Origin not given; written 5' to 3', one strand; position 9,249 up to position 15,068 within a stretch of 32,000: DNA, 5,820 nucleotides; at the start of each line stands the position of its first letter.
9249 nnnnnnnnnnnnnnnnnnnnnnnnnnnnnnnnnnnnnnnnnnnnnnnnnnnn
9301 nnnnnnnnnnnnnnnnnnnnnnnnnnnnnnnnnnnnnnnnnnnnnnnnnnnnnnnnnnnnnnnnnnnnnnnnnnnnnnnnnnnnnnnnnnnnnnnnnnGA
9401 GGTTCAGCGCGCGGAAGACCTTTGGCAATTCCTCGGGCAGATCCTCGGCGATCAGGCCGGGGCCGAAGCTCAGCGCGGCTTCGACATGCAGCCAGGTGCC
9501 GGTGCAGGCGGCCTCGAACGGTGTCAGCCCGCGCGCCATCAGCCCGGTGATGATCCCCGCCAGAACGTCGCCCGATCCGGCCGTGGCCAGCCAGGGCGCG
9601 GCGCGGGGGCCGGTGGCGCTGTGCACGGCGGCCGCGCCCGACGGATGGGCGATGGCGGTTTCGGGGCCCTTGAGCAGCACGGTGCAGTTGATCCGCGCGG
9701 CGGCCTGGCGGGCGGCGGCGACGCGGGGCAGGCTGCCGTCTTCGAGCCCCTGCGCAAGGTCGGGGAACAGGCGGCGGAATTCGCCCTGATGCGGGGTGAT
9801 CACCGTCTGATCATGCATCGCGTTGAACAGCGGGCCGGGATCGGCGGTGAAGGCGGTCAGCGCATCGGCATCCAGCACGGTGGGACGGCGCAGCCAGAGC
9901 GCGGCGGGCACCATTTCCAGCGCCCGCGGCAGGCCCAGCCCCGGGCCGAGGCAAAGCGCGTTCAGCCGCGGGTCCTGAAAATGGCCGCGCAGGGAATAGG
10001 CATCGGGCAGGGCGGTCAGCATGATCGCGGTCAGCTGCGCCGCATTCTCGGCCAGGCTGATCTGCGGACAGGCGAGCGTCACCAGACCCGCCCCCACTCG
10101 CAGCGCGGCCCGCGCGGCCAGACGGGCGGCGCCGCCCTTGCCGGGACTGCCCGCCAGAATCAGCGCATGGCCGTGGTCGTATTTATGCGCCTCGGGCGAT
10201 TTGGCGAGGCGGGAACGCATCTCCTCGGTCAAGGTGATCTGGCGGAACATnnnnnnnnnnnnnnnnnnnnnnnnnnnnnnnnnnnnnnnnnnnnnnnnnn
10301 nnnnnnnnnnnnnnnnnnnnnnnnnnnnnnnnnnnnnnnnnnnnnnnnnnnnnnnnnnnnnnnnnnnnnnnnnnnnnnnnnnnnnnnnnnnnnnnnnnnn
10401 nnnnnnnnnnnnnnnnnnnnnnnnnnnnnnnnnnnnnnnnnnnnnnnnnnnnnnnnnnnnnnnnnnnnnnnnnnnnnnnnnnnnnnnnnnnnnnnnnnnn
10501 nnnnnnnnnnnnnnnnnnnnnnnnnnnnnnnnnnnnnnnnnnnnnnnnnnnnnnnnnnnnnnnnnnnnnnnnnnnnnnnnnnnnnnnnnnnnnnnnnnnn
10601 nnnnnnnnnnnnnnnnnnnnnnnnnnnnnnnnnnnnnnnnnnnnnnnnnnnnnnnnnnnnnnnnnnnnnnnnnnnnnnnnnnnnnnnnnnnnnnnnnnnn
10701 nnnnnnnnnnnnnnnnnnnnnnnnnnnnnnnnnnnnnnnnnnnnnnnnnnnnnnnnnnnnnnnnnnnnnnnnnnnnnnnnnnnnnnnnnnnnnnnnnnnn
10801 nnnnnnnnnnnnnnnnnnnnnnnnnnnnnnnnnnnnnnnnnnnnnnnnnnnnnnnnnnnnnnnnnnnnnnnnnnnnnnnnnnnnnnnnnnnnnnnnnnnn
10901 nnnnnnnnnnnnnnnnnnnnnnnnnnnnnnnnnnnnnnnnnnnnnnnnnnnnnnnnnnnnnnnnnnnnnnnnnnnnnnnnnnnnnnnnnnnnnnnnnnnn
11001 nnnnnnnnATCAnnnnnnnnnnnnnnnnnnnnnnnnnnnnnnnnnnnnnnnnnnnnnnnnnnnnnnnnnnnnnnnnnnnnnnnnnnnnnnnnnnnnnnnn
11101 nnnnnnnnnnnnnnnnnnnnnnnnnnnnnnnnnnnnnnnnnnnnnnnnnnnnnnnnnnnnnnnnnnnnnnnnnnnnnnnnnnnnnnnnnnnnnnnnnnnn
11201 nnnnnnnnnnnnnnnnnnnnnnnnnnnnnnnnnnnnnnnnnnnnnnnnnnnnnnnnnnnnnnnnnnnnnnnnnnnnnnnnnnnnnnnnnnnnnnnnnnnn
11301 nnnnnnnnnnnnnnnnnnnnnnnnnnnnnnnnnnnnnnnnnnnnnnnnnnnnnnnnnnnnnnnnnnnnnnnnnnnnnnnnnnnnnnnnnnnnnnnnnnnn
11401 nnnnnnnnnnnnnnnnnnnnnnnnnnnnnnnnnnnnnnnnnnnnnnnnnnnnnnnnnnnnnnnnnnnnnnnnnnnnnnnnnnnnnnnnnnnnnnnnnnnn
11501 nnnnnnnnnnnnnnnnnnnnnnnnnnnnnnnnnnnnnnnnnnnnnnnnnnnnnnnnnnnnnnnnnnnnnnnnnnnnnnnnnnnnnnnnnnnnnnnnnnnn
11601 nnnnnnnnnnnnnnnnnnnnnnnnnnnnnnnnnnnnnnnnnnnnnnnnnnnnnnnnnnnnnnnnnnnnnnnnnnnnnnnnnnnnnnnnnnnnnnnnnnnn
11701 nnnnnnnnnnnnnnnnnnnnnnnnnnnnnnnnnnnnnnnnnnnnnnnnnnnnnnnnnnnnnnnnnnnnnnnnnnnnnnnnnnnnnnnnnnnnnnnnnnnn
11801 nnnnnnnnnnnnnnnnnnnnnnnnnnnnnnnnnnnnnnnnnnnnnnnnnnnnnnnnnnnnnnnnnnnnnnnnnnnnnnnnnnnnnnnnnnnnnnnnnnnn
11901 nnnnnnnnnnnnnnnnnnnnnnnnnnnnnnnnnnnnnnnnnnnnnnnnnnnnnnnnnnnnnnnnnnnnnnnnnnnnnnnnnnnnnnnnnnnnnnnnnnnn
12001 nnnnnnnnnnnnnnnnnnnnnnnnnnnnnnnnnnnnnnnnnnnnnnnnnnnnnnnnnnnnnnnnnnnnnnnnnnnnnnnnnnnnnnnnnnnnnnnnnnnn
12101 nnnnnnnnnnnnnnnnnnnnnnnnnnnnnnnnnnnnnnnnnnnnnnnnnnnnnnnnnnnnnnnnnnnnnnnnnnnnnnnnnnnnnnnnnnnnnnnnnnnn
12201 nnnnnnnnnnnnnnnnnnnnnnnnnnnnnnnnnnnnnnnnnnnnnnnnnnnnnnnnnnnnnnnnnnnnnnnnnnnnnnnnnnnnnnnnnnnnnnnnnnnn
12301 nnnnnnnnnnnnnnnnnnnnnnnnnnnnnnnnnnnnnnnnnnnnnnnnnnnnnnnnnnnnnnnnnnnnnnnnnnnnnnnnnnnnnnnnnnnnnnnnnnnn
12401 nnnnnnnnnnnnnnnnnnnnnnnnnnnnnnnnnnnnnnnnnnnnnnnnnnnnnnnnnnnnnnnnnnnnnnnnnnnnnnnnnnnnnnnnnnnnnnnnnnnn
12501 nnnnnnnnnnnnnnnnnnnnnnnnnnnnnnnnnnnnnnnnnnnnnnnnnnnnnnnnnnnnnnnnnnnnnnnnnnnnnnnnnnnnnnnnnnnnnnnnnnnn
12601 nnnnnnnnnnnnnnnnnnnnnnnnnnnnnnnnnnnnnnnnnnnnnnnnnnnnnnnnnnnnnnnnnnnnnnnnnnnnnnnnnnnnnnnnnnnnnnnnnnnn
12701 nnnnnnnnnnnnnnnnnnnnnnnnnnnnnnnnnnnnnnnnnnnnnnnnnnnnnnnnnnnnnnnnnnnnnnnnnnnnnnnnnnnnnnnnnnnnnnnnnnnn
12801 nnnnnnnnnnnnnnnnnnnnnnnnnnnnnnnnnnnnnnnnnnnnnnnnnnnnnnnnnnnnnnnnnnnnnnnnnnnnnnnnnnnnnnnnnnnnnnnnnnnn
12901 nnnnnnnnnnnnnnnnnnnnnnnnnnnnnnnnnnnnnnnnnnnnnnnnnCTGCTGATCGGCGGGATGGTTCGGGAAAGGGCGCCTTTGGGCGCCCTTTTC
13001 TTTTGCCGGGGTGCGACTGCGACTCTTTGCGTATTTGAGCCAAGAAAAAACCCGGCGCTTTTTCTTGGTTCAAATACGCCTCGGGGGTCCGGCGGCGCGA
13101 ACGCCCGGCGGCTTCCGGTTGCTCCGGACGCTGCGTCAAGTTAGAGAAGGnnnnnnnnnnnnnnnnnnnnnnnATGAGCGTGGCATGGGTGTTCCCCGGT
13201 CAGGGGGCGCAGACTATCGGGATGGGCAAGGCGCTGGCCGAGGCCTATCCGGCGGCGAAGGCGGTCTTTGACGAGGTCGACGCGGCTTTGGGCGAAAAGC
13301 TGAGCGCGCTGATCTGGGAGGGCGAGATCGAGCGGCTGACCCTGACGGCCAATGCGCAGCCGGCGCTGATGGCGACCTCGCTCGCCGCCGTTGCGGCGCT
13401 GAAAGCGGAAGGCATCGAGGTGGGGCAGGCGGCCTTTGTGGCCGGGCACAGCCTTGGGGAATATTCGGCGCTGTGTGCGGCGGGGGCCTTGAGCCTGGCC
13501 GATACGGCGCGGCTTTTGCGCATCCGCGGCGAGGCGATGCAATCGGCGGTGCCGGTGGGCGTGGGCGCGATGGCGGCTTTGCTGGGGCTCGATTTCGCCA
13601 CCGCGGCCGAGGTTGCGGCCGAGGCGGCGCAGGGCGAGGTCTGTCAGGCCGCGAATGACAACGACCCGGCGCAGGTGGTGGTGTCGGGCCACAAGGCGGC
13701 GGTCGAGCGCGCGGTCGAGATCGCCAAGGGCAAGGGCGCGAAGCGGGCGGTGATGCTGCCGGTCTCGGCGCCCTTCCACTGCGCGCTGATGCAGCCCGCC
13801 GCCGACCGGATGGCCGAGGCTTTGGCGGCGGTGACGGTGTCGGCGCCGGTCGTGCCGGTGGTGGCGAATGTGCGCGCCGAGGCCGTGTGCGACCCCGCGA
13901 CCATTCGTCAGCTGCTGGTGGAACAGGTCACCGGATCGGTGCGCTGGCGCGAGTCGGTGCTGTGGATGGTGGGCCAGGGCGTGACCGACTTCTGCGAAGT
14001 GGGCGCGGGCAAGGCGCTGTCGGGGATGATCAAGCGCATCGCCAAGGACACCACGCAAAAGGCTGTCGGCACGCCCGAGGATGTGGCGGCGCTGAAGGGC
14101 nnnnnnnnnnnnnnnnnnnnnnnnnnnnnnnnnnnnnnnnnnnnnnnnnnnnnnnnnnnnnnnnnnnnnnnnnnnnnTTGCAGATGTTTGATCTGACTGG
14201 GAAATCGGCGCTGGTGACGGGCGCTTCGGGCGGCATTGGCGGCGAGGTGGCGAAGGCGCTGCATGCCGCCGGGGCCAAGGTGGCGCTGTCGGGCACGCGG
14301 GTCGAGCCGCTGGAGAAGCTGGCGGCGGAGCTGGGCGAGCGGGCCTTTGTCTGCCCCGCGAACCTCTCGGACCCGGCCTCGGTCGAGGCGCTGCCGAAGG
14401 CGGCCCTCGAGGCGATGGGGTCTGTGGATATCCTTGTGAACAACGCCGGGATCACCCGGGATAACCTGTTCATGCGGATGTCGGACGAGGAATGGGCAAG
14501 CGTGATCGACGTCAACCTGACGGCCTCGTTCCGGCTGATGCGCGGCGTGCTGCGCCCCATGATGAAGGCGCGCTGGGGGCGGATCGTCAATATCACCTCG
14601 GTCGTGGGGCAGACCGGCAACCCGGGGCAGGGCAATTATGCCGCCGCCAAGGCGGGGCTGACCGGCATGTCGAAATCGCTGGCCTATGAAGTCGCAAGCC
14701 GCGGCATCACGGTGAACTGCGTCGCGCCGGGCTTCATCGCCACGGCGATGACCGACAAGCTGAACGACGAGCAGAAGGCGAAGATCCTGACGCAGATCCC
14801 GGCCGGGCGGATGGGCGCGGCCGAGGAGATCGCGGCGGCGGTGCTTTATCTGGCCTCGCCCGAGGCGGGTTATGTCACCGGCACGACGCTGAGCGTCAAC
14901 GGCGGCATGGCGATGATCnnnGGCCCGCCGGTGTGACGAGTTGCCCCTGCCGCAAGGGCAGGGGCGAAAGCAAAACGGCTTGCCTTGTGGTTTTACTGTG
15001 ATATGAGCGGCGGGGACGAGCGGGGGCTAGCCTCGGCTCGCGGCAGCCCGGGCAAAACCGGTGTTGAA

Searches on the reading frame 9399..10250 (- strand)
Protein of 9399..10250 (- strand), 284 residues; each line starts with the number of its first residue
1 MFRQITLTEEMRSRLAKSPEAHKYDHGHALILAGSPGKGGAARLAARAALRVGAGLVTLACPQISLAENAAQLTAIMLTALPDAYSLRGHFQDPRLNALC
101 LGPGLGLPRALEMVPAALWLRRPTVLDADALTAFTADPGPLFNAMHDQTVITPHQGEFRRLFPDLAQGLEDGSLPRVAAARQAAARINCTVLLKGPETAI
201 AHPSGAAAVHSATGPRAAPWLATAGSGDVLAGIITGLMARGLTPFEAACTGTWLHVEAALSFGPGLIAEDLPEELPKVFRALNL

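Call 69: search_protein_families(library=pfam, proteins=[window:9399-10250:-])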
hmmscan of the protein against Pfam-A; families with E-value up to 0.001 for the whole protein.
window:9399-10250:- (284 aa): 1 family
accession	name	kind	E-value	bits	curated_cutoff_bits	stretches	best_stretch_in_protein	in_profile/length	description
PF01256.23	Carb_kinase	-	8.9e-49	166.6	27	1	30-261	2-222/242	NAD(P)H-hydrate dehydratase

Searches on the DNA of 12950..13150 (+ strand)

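Call 27: search_rna_families(source=window, start=12950, end=13150, threshold=evalue, max_evalue=10)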
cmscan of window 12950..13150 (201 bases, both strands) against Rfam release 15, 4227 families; matches with E-value up to 10: 48.
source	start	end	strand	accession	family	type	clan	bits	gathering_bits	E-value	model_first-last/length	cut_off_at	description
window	13028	13080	-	RF03852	mir-610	Gene; miRNA;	-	27.6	90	0.00031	1-75/75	no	mir-610 microRNA precursor family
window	13029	13081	+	RF03925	mir-1011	Gene; miRNA;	-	25.4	60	0.005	1-54/54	no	mir-1011 microRNA precursor family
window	13026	13081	-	RF04244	MIR169_6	Gene; miRNA;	CL00098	24.2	54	0.0038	1-99/99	no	MIR169_6 microRNA precursor family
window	12974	13006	+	RF00489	ctRNA_p42d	Gene; antisense;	-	24.1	50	0.0026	1-46/46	no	ctRNA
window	13027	13079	-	RF03925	mir-1011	Gene; miRNA;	-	23.7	60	0.014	1-54/54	no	mir-1011 microRNA precursor family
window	13026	13082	+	RF04244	MIR169_6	Gene; miRNA;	CL00098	23.3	54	0.0066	1-99/99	no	MIR169_6 microRNA precursor family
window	13028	13080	+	RF03852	mir-610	Gene; miRNA;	-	23.1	90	0.0065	1-75/75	no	mir-610 microRNA precursor family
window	12974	13001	+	RF02066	STnc320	Gene; sRNA;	-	21.8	50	0.042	20-49/55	no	Salmonella enterica sRNA STnc320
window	12972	13046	+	RF02603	BASRCII26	Gene; sRNA;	-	21.5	218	0.0012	1-190/190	no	Brucella sRNA CII26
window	13028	13080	+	RF04239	mir-4679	Gene; miRNA;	-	21.2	88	0.071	1-75/75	no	mir-4679 microRNA precursor family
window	13028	13080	-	RF04239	mir-4679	Gene; miRNA;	-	20.4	88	0.12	1-75/75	no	mir-4679 microRNA precursor family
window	12950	12999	+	RF02144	rsmX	Gene;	CL00106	20.2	56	0.053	61-114/114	5'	rsmX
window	13023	13085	+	RF03356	mir-4782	Gene; miRNA;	-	19.8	100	0.21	1-79/79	no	mir-4782 microRNA precursor family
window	13029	13079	+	RF04157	MIR9486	Gene; miRNA;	-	19.7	100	0.089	28-93/119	no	MIR9486 microRNA precursor family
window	12977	12999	-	RF02084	STnc130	Gene; sRNA;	-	19.3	55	0.89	104-126/135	no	Enterobacteria sRNA STnc130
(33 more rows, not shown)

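Call 49: search_dna_similar(query=window:13015-13093:+, collection=plasmids, mode=distant, max_evalue=0.001, max_rows=40)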
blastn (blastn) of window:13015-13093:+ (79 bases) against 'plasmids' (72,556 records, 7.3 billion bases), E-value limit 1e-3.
No match.

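Call 50: search_dna_similar(query=window:13015-13093:+, collection=phages, mode=distant, max_evalue=0.001, max_rows=20)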
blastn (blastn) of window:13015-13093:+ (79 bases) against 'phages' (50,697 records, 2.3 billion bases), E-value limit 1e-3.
No match.

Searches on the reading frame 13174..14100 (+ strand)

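Call 69: search_protein_families(library=pfam, proteins=[window:13174-14100:+])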
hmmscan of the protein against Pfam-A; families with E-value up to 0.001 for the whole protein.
window:13174-14100:+ (309 aa): 1 family
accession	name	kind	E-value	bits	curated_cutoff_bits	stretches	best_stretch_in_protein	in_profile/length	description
PF00698.26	Acyl_transf_1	-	8e-37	127.8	32.7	1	5-278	2-267/319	Acyl transferase domain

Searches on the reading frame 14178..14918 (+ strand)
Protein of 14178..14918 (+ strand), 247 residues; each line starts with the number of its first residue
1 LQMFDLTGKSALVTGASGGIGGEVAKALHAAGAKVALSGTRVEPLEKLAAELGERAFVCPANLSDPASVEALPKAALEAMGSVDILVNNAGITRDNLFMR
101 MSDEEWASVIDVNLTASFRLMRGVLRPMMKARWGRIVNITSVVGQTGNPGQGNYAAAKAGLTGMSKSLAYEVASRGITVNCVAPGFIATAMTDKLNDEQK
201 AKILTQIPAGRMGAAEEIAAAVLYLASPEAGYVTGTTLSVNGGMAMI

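Call 69: search_protein_families(library=pfam, proteins=[window:14178-14918:+])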
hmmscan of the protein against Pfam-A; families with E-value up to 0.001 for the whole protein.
window:14178-14918:+ (247 aa): 5 families
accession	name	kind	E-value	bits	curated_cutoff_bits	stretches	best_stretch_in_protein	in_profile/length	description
PF13561.12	adh_short_C2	-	9.4e-66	222.2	27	1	15-244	1-235/236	Enoyl-(Acyl carrier protein) reductase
PF00106.31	adh_short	-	1.5e-62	211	26.6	1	9-199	1-194/195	short chain dehydrogenase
PF08659.16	KR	-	1.7e-18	67.7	22.6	1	11-168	3-163/180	KR domain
PF23441.1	SDR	-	2.3e-05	24.4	27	1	135-245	144-256/258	SDR-like rossmann domain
PF13460.12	NAD_binding_10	-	0.00016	22.1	27.2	1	15-223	1-178/184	NAD(P)H-binding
